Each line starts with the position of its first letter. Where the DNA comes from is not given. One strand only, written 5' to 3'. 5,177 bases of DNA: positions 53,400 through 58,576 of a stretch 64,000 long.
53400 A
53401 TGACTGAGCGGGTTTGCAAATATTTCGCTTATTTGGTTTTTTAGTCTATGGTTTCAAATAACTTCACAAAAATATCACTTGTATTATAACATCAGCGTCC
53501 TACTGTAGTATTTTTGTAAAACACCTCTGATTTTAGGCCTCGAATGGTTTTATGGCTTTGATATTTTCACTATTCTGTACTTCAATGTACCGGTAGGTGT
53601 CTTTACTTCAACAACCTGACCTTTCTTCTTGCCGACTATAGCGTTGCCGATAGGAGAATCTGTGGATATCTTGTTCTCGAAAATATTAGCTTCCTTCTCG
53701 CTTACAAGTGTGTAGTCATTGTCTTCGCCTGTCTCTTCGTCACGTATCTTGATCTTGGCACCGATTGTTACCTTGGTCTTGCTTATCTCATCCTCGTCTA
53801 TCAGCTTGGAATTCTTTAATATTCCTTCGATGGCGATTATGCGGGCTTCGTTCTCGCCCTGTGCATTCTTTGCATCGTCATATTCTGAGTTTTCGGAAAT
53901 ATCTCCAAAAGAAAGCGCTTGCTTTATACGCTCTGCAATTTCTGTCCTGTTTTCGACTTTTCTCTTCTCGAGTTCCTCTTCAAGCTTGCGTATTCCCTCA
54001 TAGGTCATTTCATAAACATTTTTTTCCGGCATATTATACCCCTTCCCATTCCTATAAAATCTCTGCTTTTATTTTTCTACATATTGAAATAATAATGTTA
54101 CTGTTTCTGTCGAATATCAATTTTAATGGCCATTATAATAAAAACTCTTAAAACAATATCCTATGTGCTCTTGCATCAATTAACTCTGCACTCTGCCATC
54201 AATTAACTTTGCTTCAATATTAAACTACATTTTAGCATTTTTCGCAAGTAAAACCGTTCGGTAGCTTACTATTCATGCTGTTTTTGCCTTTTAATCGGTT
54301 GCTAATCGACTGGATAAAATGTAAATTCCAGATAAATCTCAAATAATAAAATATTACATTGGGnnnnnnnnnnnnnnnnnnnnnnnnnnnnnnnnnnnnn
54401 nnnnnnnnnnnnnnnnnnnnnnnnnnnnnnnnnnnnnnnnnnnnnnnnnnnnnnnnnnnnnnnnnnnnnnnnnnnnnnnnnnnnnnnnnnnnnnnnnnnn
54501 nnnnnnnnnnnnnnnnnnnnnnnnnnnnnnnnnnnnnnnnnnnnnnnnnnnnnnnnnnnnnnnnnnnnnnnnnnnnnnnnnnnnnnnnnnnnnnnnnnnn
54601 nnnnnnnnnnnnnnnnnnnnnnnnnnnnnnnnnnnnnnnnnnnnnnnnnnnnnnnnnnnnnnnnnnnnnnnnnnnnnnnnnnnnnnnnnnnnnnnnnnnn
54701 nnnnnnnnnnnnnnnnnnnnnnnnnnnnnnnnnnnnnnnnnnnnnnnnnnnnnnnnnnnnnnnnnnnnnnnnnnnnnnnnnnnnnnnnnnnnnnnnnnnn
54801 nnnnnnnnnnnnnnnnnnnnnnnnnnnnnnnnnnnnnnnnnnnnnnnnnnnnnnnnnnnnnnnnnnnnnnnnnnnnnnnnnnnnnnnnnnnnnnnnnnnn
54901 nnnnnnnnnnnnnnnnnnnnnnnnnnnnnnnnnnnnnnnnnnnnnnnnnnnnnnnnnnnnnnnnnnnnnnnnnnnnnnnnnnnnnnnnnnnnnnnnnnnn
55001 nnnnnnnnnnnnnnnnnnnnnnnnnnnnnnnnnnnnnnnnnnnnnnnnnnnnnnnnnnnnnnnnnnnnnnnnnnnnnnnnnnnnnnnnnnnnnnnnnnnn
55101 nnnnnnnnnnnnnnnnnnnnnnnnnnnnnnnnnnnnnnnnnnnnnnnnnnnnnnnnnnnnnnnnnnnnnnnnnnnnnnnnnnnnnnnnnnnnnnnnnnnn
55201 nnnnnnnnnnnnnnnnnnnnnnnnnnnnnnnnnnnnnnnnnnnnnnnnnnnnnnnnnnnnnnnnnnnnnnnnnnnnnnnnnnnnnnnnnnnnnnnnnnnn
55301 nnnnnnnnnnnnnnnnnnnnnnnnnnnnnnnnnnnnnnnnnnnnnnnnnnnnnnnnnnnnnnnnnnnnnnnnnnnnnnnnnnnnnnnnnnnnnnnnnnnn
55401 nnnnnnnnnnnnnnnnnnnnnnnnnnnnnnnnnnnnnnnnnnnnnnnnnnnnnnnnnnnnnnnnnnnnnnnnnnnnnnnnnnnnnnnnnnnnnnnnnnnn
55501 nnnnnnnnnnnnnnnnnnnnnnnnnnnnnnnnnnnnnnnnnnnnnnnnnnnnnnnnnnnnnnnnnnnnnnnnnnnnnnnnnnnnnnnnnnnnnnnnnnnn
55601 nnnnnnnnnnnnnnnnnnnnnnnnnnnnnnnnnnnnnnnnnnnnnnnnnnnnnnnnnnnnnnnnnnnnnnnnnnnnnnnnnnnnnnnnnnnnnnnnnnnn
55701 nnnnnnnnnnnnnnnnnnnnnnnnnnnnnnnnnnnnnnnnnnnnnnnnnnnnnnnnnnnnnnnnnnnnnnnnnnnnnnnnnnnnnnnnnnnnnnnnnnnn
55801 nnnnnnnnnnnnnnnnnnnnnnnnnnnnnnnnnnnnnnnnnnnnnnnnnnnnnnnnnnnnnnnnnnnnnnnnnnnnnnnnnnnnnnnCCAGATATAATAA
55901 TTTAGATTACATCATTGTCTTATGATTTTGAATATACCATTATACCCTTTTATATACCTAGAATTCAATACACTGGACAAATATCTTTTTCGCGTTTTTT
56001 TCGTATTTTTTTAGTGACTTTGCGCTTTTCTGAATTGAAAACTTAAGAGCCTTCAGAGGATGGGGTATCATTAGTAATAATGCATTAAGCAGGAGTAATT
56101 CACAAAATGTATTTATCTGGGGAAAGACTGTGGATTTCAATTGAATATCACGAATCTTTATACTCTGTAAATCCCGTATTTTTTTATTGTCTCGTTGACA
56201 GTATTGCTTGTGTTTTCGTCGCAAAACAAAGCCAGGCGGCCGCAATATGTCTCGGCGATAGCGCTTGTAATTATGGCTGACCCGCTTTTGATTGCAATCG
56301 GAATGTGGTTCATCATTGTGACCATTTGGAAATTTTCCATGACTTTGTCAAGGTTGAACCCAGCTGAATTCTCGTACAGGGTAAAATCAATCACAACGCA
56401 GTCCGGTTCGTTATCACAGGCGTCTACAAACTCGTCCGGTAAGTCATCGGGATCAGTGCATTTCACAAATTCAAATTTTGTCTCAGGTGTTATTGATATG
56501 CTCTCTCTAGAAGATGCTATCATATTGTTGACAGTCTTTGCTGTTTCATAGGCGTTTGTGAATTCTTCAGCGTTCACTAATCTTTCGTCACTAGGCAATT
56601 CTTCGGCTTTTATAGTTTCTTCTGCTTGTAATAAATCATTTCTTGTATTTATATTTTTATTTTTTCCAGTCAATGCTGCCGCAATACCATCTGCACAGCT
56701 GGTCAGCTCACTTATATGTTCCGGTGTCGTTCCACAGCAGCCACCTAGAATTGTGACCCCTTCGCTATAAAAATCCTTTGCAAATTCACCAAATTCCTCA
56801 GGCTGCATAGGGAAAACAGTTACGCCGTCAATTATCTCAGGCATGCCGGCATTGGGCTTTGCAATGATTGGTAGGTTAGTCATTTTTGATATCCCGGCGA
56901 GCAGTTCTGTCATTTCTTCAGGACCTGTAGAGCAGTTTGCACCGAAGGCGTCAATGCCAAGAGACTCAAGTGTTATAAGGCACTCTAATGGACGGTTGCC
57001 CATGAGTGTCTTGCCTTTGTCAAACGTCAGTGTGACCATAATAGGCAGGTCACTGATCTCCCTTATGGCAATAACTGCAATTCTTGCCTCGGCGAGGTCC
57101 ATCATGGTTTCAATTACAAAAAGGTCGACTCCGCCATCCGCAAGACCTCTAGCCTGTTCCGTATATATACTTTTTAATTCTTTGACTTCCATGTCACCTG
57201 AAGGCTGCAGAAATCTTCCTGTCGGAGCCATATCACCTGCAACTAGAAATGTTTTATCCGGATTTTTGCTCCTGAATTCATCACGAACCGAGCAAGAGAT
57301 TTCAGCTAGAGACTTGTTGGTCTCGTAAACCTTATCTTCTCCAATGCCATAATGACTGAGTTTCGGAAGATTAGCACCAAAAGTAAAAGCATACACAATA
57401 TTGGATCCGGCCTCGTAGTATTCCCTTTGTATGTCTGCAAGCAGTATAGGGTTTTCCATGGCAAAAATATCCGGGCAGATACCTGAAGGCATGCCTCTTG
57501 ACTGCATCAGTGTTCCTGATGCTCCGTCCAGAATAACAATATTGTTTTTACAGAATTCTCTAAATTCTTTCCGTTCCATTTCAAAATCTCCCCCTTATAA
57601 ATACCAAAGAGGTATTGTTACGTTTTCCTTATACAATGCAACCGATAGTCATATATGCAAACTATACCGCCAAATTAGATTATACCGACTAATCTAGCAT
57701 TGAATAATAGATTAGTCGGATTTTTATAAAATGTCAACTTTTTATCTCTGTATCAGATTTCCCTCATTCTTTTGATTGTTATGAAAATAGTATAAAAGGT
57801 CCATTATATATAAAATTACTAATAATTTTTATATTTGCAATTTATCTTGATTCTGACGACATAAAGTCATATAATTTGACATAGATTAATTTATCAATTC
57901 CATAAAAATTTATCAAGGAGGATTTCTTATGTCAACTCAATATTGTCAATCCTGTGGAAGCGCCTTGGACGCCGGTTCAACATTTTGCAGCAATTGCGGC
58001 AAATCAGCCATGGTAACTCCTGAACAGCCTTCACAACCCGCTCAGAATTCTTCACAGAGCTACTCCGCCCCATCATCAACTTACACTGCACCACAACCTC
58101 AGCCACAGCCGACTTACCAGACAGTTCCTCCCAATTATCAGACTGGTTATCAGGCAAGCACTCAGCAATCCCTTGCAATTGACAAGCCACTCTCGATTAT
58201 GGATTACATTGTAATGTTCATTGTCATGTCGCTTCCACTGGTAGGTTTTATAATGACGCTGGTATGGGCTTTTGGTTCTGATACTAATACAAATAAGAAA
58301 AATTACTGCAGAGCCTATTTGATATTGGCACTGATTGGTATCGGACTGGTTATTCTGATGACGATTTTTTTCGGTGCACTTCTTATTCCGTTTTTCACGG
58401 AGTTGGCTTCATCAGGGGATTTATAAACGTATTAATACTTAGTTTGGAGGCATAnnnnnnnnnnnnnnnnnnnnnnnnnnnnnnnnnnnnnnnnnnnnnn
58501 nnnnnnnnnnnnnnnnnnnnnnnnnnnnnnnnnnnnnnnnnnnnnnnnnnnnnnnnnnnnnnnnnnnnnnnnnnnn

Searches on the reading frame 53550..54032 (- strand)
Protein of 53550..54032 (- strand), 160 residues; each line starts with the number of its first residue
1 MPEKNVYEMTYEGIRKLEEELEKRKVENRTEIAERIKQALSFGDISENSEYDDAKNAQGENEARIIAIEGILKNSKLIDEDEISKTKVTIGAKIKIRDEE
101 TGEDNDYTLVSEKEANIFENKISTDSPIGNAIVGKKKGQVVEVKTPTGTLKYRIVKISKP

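Call 72: search_protein_families(library=pfam, proteins=[window:53550-54032:-], max_evalue=0.0001)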
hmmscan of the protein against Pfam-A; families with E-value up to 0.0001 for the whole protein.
window:53550-54032:- (160 aa): 2 families
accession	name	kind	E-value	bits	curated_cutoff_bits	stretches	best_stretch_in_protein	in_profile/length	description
PF01272.25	GreA_GreB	-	5.2e-26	90.9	26.9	1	85-158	3-76/77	Transcription elongation factor, GreA/GreB, C-term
PF03449.20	GreA_GreB_N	-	9.7e-23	80.6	24.5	1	9-76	3-70/71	Transcription elongation factor, N-terminal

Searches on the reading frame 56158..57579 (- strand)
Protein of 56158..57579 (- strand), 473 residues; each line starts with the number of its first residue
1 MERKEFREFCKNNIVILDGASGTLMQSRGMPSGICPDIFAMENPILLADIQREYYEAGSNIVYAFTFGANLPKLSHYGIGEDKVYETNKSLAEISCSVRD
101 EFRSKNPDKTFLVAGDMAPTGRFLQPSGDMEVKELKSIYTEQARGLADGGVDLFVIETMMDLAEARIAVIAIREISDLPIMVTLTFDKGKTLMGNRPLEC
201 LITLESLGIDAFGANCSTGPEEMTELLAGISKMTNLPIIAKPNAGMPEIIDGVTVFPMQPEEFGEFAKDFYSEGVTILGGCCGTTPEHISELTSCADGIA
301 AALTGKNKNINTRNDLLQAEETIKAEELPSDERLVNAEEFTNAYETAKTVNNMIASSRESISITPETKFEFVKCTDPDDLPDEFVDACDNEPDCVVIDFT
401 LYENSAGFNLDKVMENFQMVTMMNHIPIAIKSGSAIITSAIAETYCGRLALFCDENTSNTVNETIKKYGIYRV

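Call 72: search_protein_families(library=pfam, proteins=[window:56158-57579:-], max_evalue=0.0001)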
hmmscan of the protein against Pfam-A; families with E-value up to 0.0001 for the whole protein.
window:56158-57579:- (473 aa): 1 family
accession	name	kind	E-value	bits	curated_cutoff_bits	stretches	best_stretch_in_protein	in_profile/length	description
PF02574.22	S-methyl_trans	-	2.3e-71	241.4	22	1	15-294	1-281/283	Homocysteine S-methyltransferase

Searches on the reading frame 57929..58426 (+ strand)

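Call 77: search_protein_families(library=pfam, proteins=[window:57929-58426:+], max_evalue=0.001)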
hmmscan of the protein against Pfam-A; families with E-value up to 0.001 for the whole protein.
window:57929-58426:+ (165 aa): 3 families
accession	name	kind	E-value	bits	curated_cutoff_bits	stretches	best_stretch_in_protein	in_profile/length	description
PF13240.11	Zn_Ribbon_1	-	5.2e-06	26.5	25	1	5-25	1-21/23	zinc-ribbon domain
PF13248.11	Zn_ribbon_3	-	2.3e-05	24.1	27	1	2-25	1-24/26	zinc-ribbon domain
PF12773.13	DZR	-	0.00093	19.7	27.3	1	6-24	27-45/45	Double zinc ribbon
